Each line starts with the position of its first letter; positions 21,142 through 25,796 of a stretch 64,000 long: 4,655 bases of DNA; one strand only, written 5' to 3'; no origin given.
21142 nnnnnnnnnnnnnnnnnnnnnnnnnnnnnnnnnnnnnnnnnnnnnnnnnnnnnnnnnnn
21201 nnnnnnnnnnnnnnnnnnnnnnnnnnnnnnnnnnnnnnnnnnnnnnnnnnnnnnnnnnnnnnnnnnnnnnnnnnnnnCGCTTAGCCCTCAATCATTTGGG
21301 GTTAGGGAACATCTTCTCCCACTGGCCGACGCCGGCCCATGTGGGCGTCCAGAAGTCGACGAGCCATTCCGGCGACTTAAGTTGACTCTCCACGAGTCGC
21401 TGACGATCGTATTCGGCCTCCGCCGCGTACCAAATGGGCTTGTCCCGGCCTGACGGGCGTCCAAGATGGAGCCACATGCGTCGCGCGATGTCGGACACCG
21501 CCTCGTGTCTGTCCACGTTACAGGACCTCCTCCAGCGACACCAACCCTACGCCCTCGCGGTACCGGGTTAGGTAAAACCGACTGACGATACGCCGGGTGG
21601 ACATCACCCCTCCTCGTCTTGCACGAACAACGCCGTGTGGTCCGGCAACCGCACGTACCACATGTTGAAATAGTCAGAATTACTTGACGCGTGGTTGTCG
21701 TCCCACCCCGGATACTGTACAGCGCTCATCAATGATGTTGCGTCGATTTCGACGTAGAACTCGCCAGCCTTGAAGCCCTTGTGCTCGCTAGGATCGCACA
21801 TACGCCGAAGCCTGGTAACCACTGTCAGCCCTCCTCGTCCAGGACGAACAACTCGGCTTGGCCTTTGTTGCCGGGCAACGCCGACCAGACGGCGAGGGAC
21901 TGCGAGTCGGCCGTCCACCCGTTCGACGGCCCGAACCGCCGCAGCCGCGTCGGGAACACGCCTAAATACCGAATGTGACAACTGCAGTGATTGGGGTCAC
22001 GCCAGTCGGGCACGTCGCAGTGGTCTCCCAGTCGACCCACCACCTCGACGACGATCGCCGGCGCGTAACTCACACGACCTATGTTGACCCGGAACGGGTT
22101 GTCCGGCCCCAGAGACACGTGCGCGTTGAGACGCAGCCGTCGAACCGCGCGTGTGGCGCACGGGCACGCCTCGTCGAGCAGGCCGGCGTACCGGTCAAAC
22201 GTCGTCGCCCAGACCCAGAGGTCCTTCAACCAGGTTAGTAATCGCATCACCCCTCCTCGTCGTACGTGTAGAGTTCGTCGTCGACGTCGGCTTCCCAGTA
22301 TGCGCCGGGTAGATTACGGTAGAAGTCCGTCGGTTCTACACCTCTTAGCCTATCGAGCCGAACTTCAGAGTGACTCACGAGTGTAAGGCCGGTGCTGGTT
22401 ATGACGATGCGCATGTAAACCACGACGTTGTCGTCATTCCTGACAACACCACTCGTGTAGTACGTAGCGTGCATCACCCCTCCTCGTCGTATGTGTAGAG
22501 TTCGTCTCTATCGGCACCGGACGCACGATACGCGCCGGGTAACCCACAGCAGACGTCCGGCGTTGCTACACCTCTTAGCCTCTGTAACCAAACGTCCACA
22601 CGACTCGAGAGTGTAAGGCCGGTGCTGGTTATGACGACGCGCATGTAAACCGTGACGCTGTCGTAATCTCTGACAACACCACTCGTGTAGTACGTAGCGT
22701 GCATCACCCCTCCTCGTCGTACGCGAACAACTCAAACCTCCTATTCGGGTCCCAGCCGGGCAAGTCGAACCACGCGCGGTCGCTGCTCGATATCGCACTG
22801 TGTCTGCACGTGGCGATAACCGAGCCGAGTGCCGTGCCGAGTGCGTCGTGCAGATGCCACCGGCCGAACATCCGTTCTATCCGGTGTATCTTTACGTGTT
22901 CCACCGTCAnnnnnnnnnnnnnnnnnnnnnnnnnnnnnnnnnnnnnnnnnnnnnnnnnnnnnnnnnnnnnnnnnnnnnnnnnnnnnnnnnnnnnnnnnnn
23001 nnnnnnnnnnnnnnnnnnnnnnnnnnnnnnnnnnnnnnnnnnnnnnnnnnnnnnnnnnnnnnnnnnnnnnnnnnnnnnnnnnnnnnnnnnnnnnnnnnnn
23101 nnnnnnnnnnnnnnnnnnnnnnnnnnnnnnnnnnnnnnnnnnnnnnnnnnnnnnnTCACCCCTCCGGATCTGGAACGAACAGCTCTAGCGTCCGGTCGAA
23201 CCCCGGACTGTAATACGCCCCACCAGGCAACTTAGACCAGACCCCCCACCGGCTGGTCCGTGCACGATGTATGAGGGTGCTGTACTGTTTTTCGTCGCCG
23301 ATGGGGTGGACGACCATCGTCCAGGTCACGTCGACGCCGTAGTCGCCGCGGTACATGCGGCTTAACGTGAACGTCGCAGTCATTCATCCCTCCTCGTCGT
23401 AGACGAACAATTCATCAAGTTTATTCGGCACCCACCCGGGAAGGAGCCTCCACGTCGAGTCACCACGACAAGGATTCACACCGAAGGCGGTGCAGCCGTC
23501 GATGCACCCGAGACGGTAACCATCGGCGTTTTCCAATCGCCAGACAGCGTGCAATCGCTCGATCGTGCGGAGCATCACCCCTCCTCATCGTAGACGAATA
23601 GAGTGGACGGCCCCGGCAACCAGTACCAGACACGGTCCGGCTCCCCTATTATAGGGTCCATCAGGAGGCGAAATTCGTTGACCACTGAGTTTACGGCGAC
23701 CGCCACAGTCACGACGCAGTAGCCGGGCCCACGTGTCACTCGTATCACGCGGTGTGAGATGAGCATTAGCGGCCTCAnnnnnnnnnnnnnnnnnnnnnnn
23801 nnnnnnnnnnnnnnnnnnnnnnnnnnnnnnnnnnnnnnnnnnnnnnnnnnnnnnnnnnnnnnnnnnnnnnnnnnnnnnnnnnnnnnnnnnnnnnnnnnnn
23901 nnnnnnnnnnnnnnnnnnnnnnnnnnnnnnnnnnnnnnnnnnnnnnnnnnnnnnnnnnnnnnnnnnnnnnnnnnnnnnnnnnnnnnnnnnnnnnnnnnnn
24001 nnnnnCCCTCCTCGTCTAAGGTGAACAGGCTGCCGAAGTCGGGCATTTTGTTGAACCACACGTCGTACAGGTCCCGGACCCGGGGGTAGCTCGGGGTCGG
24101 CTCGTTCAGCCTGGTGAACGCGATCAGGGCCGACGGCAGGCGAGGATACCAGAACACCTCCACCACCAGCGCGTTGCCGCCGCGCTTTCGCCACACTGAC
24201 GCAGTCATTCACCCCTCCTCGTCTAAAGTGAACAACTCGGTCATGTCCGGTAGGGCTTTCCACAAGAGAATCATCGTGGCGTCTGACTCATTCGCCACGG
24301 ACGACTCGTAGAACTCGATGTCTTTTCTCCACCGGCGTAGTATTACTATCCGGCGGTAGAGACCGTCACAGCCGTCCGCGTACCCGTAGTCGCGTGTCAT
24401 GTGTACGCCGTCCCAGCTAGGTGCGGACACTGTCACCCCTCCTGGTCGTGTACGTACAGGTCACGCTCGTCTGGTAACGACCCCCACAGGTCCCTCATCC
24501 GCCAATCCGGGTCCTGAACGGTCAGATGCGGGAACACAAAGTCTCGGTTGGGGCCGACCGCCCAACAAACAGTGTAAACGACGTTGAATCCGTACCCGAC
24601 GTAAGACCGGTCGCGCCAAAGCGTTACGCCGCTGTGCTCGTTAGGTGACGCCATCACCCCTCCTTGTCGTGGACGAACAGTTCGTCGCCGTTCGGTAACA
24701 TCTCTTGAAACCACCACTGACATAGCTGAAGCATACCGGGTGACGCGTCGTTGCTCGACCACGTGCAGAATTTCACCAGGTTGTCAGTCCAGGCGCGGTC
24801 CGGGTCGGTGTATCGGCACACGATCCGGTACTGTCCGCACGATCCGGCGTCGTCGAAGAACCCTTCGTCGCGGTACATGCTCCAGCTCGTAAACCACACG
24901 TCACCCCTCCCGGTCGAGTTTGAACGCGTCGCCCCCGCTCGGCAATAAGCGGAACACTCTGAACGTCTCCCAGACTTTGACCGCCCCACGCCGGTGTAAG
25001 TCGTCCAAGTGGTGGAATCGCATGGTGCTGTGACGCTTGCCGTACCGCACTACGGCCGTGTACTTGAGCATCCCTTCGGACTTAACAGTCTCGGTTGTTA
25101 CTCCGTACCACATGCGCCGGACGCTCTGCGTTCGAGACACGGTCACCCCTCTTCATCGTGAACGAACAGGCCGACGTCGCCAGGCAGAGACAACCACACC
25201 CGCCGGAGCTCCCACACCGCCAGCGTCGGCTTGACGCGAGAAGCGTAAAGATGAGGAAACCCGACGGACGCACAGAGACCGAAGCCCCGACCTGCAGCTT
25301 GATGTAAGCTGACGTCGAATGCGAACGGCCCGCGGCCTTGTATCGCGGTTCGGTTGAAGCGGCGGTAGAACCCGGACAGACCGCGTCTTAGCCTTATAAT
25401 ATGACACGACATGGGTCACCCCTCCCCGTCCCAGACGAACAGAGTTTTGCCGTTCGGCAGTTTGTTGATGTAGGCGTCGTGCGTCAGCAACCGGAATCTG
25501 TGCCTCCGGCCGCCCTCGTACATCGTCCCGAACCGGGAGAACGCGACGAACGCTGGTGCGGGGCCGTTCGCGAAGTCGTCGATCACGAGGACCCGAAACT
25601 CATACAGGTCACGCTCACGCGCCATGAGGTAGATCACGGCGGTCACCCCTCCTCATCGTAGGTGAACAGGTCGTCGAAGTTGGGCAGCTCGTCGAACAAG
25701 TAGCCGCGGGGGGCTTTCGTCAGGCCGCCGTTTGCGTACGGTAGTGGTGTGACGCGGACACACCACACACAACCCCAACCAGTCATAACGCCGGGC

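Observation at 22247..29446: Ongoing tandem duplication and rapid N-terminal divergence within the array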

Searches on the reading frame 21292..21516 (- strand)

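Call 67: search_protein_families(library=pfam, proteins=[window:21292-21516:-], max_evalue=0.01)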
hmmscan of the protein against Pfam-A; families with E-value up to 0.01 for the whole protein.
window:21292-21516:- (74 aa): 1 family
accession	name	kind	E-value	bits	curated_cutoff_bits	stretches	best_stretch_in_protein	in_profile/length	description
PF11154.13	DUF2934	-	3.4e-05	23.8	22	1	2-37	1-36/37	Protein of unknown function (DUF2934)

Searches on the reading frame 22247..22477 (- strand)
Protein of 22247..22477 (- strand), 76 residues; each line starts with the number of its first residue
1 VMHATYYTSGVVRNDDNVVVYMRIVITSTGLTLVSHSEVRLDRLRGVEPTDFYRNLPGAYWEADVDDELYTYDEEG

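Call 5: search_protein_families(library=pfam, proteins=[window:22247-22477:-], max_evalue=0.1)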
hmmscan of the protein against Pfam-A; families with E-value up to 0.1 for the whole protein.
window:22247-22477:- (76 aa): 0 families

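Call 8: search_protein_families(library=phrogs, proteins=[window:22247-22477:-], max_evalue=0.001)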
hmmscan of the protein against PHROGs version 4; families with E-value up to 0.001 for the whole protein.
window:22247-22477:- (76 aa): 0 families

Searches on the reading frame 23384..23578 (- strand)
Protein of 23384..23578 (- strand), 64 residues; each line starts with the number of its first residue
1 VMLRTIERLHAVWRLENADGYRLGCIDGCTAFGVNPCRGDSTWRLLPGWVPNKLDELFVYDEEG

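Call 5: search_protein_families(library=pfam, proteins=[window:23384-23578:-], max_evalue=0.1)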
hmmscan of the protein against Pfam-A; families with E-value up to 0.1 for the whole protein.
window:23384-23578:- (64 aa): 0 families

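Call 79: predict_structure(alignment_id=A3)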
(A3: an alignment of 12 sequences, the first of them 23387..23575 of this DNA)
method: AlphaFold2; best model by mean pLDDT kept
length: 63 residues; sequences in the alignment: 12
mean_pLDDT: 62.9   pTM: 0.43
mean pLDDT of the five models: 62.9, 62.0, 59.1, 58.8, 57.1
residues with pLDDT >= 90: 0; 70-90: 21; 50-70: 32; < 50: 10
segments of 3 or more residues with pLDDT < 50: 28-37
pLDDT, mean of each block of 10 residues (from residue 1): 64 75 55 44 69 70 63
secondary structure, 60 per line:
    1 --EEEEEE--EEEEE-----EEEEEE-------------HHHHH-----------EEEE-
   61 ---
elements in order: E3-8 E11-15 E21-26 H40-44 E56-59

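Call 83: fold_search(model_id=the predicted structure, library=pdb)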
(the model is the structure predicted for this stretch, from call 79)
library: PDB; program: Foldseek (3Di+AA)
matches with E <= 10: 133; with E <= 0.001: 0
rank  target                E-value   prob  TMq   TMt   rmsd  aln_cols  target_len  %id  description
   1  5zj0                  1.7e+00  0.54  0.34  0.07   1.1        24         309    4  Crystal structure of Xanthomonas campestris FlgL (space group C2) (released 2018-10-17)
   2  7p9l_AAA              2.2e+00  0.16  0.29  0.07   2.5        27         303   11  N-acetylglucosamine kinase from Plesiomonas shigelloides compexed with alpha-N-acetylglucosamine-6-phosphate (released 2022-08-10)
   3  8owu_B                2.4e+00  0.18  0.36  0.30   6.9        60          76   15  The crystal structure of the polymorphic toxin PT7(Bc) D37A mutant and its cognate immunity PIM7(Bc) complex (released 2024-06-19)
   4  5ziz_A                2.5e+00  0.44  0.34  0.07   1.1        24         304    4  Crystal structure of Xanthomonas campestris FlgL (space group H3) (released 2018-10-17)
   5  8jvy                  2.5e+00  0.07  0.26  0.30   6.3        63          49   16  Crystal structure of the chimeric protein tkoL2_v1_turn with shorten loop 1 (released 2024-07-03)
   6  3vnn                  2.7e+00  0.23  0.30  0.16   1.1        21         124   14  Crystal Structure of a sub-domain of the nucleotidyltransferase (adenylation) domain of human DNA ligase IV (released 2012-06-20)
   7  6l7x                  2.7e+00  0.08  0.22  0.09   3.5        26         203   12  Crystal structure of Cet1 from Trypanosoma cruzi in complex with #951 ligand (released 2020-06-03)
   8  5ziz_B                2.9e+00  0.38  0.34  0.07   1.1        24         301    4  Crystal structure of Xanthomonas campestris FlgL (space group H3) (released 2018-10-17)
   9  6q2z_MODEL_1_A        3.3e+00  0.14  0.29  0.30   2.4        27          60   22  NMR solution structure of the HVO_2922 protein from Haloferax volcanii (released 2019-06-12)
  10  1bir_A                3.3e+00  0.13  0.28  0.18   4.0        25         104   28  RIBONUCLEASE T1, PHE 100 TO ALA MUTANT COMPLEXED WITH 2' GMP (released 1996-08-17)
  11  4ntq_A                3.3e+00  0.11  0.28  0.24   3.0        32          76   22  CdiA-CT/CdiI toxin and immunity complex from Enterobacter cloacae (released 2014-03-26)
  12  1g02                  3.5e+00  0.13  0.28  0.18   4.0        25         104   28  Ribonuclease T1 V16S mutant (released 2000-10-25)
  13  1i3i                  3.7e+00  0.12  0.28  0.18   4.0        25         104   28  Ribonuclease T1 V78T mutant (released 2001-03-07)
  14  6nhz                  3.9e+00  0.14  0.30  0.07   1.3        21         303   24  mycobacterial DNA ligase D complexed with ATP and Mg (released 2019-02-13)
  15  5bir_A                3.9e+00  0.12  0.28  0.18   4.0        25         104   28  DISECTING HISTIDINE INTERACTIONS IN RIBONUCLEASE T1 USING ASN AND GLN MUTATIONS (released 1997-12-31)
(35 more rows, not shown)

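Call 102: find_related_loci(query=A3, collection=viral_contigs, flank=10000)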
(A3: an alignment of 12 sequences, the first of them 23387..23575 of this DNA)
Query A3 (63 aa) in viral_contigs; peptide patterns used: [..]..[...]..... (x = any residue, [..] = any of these).
24 stretches matched a pattern, but none encodes a relative of the query by tblastn (E <= 1e-3).

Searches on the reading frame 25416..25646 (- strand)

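Call 5: search_protein_families(library=pfam, proteins=[window:25416-25646:-], max_evalue=0.1)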
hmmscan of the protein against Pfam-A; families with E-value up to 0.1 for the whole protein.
window:25416-25646:- (76 aa): 1 family
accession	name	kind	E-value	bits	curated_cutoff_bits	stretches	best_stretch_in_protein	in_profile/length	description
PF11224.13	DUF3023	-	0.052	13.8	22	0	3-42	70-109/129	Protein of unknown function (DUF3023)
